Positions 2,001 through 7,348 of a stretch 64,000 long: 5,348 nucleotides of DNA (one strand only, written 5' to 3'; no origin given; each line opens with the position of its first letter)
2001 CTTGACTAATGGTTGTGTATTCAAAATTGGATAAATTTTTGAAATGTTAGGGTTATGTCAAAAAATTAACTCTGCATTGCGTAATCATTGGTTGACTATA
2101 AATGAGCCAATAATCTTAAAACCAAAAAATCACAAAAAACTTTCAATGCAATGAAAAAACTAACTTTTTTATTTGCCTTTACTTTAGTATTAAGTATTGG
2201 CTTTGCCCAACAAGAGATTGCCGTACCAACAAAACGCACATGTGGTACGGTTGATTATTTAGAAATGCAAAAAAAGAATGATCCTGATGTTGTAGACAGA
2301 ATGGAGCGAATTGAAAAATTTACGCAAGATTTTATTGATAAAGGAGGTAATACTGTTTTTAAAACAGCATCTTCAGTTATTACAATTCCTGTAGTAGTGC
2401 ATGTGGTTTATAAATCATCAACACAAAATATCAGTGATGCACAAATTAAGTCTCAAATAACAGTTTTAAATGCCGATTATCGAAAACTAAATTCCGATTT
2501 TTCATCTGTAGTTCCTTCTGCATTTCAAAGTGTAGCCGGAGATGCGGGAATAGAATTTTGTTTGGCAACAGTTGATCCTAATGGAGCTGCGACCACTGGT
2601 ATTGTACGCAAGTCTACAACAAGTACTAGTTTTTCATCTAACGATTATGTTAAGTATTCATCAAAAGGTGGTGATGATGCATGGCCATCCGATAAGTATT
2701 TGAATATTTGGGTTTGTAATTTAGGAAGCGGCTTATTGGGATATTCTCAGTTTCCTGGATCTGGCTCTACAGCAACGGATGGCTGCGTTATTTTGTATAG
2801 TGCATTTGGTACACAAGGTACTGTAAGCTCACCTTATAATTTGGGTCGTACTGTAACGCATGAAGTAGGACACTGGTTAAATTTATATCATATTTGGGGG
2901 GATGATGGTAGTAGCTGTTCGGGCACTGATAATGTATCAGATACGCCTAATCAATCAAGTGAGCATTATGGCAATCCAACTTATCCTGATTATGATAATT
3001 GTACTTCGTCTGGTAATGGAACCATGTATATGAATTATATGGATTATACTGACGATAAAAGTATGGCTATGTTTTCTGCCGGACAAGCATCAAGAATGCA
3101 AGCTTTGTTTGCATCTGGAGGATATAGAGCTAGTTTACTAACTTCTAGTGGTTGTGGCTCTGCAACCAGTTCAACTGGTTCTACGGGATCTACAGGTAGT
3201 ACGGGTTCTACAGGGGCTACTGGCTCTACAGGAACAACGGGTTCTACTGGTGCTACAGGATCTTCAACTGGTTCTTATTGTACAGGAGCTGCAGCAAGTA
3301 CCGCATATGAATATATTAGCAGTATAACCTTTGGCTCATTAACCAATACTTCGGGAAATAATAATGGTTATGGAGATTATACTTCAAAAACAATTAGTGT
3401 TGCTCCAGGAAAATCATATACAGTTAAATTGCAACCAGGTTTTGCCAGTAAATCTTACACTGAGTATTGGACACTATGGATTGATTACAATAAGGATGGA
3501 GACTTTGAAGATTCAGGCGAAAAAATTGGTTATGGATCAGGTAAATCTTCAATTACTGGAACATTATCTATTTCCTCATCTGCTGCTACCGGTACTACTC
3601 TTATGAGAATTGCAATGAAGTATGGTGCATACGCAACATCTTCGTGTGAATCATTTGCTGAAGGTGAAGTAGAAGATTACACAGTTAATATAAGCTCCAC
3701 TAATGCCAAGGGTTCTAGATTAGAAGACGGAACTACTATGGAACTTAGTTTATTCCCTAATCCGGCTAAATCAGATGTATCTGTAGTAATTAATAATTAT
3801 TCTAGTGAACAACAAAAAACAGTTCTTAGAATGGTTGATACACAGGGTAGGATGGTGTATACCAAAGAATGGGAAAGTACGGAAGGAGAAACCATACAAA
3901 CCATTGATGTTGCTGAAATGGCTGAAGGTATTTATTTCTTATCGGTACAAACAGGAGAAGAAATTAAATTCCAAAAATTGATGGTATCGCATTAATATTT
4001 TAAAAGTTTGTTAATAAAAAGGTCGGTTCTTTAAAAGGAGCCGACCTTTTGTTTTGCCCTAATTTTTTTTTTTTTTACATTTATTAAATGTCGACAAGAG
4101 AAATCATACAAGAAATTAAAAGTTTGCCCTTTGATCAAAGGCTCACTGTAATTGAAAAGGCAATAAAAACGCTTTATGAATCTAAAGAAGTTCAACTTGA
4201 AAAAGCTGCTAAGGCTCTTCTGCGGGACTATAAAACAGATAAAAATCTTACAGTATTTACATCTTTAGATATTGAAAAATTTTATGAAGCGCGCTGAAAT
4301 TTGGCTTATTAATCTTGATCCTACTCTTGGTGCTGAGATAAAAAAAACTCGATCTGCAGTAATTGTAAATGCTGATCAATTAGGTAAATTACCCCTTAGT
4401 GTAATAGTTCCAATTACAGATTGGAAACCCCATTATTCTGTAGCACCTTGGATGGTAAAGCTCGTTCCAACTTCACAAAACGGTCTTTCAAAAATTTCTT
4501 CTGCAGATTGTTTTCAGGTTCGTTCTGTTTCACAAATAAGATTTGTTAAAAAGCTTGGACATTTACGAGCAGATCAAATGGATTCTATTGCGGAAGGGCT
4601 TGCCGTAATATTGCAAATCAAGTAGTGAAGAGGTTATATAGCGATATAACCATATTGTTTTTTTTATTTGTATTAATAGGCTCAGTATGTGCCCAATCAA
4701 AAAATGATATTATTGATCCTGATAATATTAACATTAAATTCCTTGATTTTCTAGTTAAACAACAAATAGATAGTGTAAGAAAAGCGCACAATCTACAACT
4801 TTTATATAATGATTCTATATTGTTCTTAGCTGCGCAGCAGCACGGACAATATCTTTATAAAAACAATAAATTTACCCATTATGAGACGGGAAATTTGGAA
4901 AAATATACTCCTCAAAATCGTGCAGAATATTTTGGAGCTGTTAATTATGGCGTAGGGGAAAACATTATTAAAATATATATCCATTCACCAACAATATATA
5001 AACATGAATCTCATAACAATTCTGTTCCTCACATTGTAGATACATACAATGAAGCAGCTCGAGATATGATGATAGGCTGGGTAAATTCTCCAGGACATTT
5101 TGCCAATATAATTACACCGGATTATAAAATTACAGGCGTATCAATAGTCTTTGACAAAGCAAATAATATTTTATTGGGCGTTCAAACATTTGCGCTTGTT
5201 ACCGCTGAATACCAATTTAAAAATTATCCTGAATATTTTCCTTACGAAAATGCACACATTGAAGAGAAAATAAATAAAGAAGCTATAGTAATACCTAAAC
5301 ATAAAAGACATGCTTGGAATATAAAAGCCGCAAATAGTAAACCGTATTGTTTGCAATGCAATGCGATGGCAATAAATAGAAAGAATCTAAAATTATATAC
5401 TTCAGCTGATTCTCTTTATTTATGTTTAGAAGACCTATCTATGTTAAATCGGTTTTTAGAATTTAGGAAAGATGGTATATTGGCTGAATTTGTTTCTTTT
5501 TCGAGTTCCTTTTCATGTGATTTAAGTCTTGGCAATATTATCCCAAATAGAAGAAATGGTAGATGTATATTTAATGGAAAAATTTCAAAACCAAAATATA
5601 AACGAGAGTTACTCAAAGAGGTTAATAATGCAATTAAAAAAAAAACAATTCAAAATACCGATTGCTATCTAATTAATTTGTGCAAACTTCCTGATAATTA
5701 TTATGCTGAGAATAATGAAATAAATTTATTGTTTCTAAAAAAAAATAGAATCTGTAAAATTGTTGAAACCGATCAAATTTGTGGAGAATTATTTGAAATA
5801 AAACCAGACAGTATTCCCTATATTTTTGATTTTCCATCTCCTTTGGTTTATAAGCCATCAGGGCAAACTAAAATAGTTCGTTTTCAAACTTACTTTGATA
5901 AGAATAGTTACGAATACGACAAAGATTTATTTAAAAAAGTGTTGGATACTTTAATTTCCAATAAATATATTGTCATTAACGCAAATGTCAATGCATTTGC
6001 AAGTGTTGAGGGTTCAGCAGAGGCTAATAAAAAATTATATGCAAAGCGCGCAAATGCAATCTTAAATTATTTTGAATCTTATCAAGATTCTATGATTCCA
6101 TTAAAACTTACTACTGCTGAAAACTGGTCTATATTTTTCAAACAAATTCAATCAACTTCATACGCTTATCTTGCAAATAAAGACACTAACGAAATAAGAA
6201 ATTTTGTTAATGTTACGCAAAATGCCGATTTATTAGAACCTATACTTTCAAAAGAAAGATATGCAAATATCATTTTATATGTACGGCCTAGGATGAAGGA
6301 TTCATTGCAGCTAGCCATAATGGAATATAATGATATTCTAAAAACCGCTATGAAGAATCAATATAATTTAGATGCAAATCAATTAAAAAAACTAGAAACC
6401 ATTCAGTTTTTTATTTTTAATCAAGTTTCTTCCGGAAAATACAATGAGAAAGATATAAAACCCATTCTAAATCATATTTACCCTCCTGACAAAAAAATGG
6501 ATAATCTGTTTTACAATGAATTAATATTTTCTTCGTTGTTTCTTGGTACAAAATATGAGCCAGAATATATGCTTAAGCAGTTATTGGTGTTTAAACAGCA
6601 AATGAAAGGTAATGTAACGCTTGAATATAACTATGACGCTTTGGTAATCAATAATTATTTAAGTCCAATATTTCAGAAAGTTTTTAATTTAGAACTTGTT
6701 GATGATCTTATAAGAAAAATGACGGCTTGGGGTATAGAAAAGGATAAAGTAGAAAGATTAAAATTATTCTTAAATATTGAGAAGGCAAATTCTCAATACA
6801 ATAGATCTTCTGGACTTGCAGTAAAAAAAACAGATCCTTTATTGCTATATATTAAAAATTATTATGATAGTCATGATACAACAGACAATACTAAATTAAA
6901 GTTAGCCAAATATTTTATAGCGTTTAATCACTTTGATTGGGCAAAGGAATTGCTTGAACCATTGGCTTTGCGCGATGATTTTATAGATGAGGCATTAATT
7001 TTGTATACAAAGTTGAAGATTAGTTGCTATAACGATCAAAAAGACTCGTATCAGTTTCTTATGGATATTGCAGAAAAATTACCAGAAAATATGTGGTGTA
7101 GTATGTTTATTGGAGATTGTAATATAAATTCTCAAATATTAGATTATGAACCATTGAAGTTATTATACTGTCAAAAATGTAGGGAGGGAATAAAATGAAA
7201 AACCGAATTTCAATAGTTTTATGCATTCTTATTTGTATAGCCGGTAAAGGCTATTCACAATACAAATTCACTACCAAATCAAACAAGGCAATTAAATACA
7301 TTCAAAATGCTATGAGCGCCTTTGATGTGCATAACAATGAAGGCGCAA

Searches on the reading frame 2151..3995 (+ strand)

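Call 91: search_protein_families(library=pfam, proteins=[window:2151-3995:+], max_evalue=0.0001)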
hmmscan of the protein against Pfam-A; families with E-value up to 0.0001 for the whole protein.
window:2151-3995:+ (614 aa): 3 families
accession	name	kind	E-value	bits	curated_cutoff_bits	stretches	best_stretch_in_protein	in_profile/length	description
PF05572.19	Peptidase_M43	-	5.5e-19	69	23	1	175-319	9-150/152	Pregnancy-associated plasma protein-A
PF20009.4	GEVED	-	3.8e-18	66.5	24.4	1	439-513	1-78/78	GEVED domain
PF18962.6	Por_Secre_tail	-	9.9e-14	51.8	27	1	534-612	1-75/75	Secretion system C-terminal sorting domain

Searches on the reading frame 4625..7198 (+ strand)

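Call 91: search_protein_families(library=pfam, proteins=[window:4625-7198:+], max_evalue=0.0001)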
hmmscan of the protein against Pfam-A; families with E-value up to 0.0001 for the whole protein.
window:4625-7198:+ (857 aa): 1 family
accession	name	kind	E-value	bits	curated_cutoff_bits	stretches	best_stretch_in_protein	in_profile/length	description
PF00188.32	CAP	-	2.1e-11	45.1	21.1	1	48-181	4-109/117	Cysteine-rich secretory protein family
